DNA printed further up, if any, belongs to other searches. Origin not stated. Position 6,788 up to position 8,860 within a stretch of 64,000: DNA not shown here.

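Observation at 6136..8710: HEPN-like (R-x4-H) protein plus nuclease-less DUF262 protein appended to the type I R-M operon: candidate undescribed two-gene defence system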

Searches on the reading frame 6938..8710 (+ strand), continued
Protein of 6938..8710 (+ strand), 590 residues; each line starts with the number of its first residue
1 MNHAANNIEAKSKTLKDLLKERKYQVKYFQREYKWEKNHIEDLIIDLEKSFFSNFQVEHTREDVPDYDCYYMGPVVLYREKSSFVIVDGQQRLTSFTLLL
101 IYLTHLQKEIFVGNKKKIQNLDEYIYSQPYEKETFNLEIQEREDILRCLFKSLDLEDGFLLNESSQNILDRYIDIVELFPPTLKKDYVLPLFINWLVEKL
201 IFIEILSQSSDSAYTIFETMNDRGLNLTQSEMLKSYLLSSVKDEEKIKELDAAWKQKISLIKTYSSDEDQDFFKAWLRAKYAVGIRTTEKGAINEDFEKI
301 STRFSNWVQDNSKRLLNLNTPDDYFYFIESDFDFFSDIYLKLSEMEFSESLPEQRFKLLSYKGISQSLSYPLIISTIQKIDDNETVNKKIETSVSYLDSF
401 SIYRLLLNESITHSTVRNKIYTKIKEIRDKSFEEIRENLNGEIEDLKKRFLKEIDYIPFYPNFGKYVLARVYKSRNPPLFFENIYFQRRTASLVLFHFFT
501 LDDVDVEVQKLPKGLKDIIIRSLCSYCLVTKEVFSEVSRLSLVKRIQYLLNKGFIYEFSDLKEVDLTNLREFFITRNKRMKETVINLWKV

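Call 48: search_protein_families(library=pfam, proteins=[L072:5001-6836:+, L073:3986-6340:+, L074:3965-5905:+], max_evalue=0.1)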
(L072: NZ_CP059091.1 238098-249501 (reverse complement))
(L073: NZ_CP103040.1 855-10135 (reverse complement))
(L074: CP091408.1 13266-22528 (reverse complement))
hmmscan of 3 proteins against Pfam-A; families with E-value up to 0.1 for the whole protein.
L072:5001-6836:+ (611 aa): 3 families
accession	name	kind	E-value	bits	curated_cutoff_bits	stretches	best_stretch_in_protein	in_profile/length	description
PF03235.19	GmrSD_N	-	2.9e-33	116.1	33.2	1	17-231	3-198/199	GmrSD restriction endonuclease, N-terminal domain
PF07510.16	GmrSD_C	-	2.1e-09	37.8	23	1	462-598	25-132/138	GmrSD restriction endonucleases, C-terminal domain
PF17924.6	TetR_C_19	-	0.0095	16.8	26.8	1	281-355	40-106/117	Tetracyclin repressor-like, C-terminal domain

L073:3986-6340:+ (784 aa): 2 families
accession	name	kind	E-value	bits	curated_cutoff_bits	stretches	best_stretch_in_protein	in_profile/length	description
PF03235.19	GmrSD_N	-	3e-28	99.7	33.2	1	10-229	1-198/199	GmrSD restriction endonuclease, N-terminal domain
PF07510.16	GmrSD_C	-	1.3e-14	54.7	23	1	487-602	50-136/138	GmrSD restriction endonucleases, C-terminal domain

L074:3965-5905:+ (646 aa): 2 families
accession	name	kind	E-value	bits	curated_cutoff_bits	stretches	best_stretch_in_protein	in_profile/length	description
PF03235.19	GmrSD_N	-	3.3e-31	109.4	33.2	1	14-236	10-198/199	GmrSD restriction endonuclease, N-terminal domain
PF07510.16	GmrSD_C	-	1.9e-08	34.8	23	1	493-573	42-117/138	GmrSD restriction endonucleases, C-terminal domain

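Call 77: search_dna_similar(query=window:6938-8707:+, collection=phages, mode=protein, max_rows=10, max_evalue=0.00001)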
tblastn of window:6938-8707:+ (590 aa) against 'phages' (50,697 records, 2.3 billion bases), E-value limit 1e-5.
Records with a match: 2; places in all: 2; records where one place covers at least 80% of the query: 0.
Best place of each record, by identity: <60% 2.
By first word of the organism name: Bacteriophage 1; Salmonella 1.
By host as written in the record: - 1; Homo sapiens 1.
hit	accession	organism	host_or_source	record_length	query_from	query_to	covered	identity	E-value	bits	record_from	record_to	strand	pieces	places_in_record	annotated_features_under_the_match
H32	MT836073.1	Bacteriophage sp.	human fecal samples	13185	29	293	45%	26.1%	6e-9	66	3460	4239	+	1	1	record has no annotation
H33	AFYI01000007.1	Salmonella enterica subsp. enterica serovar Infantis str. ...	Homo sapiens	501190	7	254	42%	21.3%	3e-8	63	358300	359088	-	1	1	hypothetical protein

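Call 78: find_encoding_contigs(protein=P0121, flank=10000, max_places=3)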
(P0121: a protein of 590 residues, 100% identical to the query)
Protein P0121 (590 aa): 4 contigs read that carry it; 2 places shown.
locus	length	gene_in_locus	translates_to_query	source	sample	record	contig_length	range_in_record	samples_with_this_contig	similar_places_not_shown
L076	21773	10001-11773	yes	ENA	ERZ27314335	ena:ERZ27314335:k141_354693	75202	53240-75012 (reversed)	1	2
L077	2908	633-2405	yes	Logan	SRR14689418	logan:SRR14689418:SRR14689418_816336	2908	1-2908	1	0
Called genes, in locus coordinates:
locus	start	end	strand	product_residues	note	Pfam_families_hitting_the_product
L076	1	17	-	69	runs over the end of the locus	?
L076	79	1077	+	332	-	-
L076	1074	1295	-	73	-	-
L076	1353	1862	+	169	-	-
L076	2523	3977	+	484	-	PF12161:HsdM_N, PF02384:N6_Mtase, PF07669:Eco57I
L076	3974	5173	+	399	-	PF01420:Methylase_S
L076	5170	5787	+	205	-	PF04326:SLFN_AlbA_2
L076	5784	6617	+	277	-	PF13749:HATPase_c_4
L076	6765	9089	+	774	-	PF00270:DEAD, PF04851:ResIII, PF18766:SWI2_SNF2, PF08463:EcoEI_R_C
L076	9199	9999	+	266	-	-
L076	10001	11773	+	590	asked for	PF03235:GmrSD_N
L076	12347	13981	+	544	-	PF01408:GFO_IDH_MocA, PF19051:GFO_IDH_MocA_C2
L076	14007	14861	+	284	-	PF01261:AP_endonuc_2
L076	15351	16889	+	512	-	PF00085:Thioredoxin (weak), PF00578:AhpC-TSA (weak), PF08534:Redoxin, PF13905:Thioredoxin_8 (weak)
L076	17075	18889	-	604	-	PF13304:AAA_21 (faint), PF00005:ABC_tran, PF02463:SMC_N (faint)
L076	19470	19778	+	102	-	-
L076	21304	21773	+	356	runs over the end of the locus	-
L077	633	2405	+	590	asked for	PF03235:GmrSD_N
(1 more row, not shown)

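Call 79: search_solved_structures(query=L076:79-1077:+, max_evalue=0.01)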
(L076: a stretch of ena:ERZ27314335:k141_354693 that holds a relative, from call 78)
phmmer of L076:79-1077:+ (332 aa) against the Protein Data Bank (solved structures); distinct sequences matched with E-value up to 0.01: 0.

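Call 92: find_related_loci(query=A2, collection=metagenome_contigs, flank=3000)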
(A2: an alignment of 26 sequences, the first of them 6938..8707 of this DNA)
Query A2 (590 aa) in metagenome_contigs; peptide patterns used: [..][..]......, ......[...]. (x = any residue, [..] = any of these).
600 stretches matched a pattern (row limit reached: there are more); 541 encode a relative of the query (tblastn E <= 1e-3); the best 80 are kept; 80 distinct loci.
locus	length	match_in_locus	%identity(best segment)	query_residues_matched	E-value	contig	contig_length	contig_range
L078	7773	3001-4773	65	2-590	0e+0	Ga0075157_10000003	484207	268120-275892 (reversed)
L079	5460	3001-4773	61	2-590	0e+0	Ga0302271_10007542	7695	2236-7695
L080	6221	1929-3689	55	1-590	0e+0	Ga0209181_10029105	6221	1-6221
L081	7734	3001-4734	56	12-590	0e+0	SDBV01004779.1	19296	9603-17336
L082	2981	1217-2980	56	1-589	0e+0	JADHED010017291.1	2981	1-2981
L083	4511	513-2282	54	1-590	0e+0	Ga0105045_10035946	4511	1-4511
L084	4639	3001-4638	57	1-545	0e+0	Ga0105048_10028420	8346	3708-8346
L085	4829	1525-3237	51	1-590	0e+0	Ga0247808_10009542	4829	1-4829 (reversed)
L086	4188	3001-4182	57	1-391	3e-142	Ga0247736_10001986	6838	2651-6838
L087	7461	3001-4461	46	1-492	2e-126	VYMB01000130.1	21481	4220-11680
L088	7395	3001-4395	45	1-471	3e-125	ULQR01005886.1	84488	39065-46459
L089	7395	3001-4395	46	1-471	1e-124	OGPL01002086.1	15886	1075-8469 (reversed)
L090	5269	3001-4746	38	8-589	3e-122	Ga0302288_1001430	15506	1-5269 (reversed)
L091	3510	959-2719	38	2-589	5e-125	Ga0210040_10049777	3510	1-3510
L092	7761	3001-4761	39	2-588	3e-120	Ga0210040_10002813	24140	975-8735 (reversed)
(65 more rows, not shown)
